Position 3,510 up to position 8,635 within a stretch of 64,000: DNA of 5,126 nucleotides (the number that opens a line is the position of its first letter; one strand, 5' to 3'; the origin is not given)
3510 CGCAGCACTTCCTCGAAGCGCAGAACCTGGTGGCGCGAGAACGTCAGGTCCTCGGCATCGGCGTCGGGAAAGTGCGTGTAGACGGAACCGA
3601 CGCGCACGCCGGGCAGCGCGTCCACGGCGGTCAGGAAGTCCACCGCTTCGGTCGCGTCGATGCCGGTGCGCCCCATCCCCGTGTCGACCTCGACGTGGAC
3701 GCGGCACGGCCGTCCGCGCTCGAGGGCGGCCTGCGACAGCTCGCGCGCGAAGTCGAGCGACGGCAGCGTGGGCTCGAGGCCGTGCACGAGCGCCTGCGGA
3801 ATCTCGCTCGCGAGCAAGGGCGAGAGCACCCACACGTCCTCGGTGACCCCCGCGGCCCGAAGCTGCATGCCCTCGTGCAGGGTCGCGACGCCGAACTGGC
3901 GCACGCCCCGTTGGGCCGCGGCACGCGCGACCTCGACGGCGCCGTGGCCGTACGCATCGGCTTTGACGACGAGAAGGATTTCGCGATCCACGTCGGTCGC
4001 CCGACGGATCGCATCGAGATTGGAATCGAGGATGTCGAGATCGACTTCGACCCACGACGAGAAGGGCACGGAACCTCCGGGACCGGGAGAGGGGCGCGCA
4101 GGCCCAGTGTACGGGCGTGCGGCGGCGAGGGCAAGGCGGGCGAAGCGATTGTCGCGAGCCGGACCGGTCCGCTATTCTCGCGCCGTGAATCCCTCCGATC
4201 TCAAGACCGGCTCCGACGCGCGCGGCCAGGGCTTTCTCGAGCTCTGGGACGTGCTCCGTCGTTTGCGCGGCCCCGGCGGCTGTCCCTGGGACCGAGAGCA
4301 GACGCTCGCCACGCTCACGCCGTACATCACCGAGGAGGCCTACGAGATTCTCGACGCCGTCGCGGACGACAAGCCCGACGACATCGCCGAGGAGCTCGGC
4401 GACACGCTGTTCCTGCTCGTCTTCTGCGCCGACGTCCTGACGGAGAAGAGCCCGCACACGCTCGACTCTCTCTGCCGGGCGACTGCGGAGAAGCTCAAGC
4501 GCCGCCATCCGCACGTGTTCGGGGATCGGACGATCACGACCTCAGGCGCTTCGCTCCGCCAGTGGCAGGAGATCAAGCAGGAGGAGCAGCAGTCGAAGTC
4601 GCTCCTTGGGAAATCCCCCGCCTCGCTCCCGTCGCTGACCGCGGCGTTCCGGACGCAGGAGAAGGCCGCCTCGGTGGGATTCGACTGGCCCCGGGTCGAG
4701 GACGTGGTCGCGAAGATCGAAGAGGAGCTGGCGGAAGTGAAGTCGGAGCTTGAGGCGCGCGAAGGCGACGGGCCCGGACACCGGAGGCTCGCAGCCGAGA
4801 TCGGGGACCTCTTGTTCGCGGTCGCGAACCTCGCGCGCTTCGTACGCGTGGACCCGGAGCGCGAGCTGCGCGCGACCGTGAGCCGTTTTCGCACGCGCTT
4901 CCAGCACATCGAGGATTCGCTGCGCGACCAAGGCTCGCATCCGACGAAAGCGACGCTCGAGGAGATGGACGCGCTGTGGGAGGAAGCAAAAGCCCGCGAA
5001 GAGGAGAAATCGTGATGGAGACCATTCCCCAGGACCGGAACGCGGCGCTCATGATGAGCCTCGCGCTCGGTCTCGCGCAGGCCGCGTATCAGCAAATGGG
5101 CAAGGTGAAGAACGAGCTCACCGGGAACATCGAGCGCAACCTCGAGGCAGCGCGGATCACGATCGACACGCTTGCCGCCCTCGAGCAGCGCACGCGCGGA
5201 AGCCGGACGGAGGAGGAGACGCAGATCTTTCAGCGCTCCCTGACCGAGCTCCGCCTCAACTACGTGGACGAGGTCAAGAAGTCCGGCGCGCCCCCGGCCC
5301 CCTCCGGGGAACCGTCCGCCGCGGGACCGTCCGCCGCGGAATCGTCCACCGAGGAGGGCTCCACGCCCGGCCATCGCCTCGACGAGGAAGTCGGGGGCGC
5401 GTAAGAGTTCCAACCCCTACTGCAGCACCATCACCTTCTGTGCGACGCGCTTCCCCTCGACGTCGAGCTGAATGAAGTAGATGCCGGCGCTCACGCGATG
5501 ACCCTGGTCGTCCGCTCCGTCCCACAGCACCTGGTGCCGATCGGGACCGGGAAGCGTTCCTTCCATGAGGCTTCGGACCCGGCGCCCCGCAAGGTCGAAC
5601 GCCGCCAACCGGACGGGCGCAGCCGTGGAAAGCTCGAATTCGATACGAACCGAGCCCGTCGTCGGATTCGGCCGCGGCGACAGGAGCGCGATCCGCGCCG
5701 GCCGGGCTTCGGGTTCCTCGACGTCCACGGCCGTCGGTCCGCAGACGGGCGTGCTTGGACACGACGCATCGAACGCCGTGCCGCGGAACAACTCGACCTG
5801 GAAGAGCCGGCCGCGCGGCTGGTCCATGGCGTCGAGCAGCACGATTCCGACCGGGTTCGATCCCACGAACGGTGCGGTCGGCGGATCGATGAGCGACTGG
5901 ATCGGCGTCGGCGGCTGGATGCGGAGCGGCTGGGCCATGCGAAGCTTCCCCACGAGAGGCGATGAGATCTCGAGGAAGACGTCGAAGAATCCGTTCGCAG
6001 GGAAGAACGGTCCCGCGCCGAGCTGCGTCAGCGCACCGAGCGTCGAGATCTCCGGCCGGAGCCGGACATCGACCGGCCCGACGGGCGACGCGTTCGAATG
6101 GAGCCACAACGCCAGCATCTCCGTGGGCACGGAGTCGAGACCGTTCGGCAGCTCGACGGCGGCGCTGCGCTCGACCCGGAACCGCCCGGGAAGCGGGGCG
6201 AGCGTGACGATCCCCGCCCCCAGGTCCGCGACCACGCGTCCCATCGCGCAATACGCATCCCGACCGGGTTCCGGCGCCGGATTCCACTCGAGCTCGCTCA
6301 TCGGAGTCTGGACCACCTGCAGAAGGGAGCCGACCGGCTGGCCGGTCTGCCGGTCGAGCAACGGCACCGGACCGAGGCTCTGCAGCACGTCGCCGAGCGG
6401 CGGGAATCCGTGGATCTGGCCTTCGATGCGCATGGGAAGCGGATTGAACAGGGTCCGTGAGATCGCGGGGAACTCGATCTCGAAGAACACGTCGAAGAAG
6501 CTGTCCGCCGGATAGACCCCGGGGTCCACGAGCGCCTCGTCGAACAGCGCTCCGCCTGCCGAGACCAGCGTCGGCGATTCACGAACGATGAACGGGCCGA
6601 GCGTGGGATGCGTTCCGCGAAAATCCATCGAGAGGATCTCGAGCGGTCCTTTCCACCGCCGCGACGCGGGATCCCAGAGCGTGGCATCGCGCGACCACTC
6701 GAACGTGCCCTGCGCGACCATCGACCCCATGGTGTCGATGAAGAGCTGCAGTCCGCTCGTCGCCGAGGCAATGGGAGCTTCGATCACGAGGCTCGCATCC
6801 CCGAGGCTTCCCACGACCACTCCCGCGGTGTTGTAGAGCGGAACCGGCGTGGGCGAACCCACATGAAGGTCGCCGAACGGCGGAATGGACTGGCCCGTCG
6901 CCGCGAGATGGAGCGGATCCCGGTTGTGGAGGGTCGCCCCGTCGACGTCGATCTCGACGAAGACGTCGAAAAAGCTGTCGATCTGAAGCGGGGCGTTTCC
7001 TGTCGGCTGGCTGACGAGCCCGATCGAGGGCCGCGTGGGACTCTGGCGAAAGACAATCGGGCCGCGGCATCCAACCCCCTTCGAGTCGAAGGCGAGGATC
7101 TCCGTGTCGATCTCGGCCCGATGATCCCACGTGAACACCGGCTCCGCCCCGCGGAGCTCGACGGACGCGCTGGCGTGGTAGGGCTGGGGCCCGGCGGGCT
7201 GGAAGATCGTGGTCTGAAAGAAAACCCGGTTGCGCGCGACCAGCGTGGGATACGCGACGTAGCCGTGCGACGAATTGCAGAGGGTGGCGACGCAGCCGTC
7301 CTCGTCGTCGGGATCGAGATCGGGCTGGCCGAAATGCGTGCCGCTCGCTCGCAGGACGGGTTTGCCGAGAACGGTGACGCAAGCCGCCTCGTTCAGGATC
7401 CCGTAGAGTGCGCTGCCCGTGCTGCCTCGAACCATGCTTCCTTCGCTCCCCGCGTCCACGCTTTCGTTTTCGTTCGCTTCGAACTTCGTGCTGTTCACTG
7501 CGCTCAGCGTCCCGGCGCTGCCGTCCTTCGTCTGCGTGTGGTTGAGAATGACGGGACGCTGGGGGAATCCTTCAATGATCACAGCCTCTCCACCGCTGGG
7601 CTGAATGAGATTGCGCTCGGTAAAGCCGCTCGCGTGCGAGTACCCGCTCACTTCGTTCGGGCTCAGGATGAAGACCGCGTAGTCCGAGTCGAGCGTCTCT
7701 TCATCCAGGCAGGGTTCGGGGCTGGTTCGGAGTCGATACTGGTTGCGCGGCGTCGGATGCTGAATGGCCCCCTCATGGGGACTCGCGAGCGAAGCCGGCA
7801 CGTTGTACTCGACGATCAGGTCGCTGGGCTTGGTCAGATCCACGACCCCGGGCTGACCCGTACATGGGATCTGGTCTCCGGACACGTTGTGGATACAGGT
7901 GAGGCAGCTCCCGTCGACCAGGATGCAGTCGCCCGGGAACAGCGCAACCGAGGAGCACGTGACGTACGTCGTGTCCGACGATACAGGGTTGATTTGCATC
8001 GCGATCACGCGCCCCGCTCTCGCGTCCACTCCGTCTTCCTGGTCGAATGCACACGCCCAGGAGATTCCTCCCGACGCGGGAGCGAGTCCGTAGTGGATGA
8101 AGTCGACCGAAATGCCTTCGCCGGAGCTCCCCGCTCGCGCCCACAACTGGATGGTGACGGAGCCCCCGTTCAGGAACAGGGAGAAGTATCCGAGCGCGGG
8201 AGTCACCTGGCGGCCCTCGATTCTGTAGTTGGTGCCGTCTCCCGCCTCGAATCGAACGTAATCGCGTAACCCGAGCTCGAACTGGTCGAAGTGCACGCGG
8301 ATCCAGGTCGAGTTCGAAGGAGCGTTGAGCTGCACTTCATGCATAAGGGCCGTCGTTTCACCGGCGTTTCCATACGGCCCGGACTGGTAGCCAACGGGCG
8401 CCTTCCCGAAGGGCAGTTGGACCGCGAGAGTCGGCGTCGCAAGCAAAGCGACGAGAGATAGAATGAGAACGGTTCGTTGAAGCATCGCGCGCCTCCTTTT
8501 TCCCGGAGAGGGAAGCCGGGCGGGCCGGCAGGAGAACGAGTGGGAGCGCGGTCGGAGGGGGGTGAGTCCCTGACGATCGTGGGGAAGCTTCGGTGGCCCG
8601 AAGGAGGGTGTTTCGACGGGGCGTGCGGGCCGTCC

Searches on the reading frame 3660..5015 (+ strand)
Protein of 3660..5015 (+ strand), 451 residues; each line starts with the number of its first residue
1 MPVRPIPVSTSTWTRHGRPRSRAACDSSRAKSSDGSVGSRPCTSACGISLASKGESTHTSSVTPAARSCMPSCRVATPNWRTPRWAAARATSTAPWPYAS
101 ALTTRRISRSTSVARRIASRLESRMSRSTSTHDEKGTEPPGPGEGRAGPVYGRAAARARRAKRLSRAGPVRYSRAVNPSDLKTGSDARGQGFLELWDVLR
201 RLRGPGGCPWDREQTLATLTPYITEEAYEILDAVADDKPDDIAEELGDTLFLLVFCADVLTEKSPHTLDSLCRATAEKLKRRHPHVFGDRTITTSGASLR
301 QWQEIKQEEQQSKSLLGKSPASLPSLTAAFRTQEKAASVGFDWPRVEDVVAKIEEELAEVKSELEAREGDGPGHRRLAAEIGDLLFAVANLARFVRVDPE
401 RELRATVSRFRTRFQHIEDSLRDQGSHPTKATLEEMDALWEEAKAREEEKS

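Call 67: search_protein_families(library=pfam, proteins=[window:3660-5015:+], max_evalue=0.0001)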
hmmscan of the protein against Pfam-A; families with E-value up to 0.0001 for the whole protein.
window:3660-5015:+ (451 aa): 2 families
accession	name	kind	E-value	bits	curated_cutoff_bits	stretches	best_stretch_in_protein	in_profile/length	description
PF03819.22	MazG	-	1.8e-26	92.7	22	1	214-287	1-74/74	MazG nucleotide pyrophosphohydrolase domain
PF01503.22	PRA-PH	-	6.2e-08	33.4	21.3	0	219-254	30-65/86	Phosphoribosyl-ATP pyrophosphohydrolase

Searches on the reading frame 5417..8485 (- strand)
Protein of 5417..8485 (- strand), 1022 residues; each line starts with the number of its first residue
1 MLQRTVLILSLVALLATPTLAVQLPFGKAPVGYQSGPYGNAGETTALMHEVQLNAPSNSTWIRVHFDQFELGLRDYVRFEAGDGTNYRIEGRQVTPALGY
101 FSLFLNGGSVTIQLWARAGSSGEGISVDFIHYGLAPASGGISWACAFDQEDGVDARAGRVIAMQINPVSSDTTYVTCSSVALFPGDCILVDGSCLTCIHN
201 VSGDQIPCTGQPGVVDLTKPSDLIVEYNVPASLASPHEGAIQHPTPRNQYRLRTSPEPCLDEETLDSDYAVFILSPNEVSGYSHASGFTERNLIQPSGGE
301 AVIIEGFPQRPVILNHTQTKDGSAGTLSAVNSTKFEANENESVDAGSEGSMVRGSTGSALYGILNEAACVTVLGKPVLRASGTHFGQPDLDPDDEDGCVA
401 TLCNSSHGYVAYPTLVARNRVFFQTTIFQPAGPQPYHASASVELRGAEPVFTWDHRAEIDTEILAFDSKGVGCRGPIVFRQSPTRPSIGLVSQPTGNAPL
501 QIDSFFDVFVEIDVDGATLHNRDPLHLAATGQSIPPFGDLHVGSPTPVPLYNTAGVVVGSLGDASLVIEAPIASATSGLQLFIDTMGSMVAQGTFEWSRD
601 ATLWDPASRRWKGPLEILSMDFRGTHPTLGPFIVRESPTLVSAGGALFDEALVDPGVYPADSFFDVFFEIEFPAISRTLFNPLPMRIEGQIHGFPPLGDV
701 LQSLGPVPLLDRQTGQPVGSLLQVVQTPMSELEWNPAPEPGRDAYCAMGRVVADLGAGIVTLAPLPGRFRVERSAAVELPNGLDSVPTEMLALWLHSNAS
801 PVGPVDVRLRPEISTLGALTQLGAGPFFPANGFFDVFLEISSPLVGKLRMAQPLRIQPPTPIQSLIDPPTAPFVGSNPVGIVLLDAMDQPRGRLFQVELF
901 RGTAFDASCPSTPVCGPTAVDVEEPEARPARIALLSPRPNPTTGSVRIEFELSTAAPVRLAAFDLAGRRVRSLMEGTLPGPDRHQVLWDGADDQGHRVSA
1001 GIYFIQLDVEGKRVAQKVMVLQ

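Call 67: search_protein_families(library=pfam, proteins=[window:5417-8485:-], max_evalue=0.0001)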
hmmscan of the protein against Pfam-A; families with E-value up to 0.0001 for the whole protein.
window:5417-8485:- (1022 aa): 2 families
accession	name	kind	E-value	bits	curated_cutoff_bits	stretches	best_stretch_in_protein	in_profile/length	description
PF13860.13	FlgD_ig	-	1e-05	25.9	27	1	943-1007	7-73/79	FlgD Ig-like domain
PF19550.4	DUF6073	-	1.1e-05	25.7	25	0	616-723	92-204/219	Family of unknown function (DUF6073)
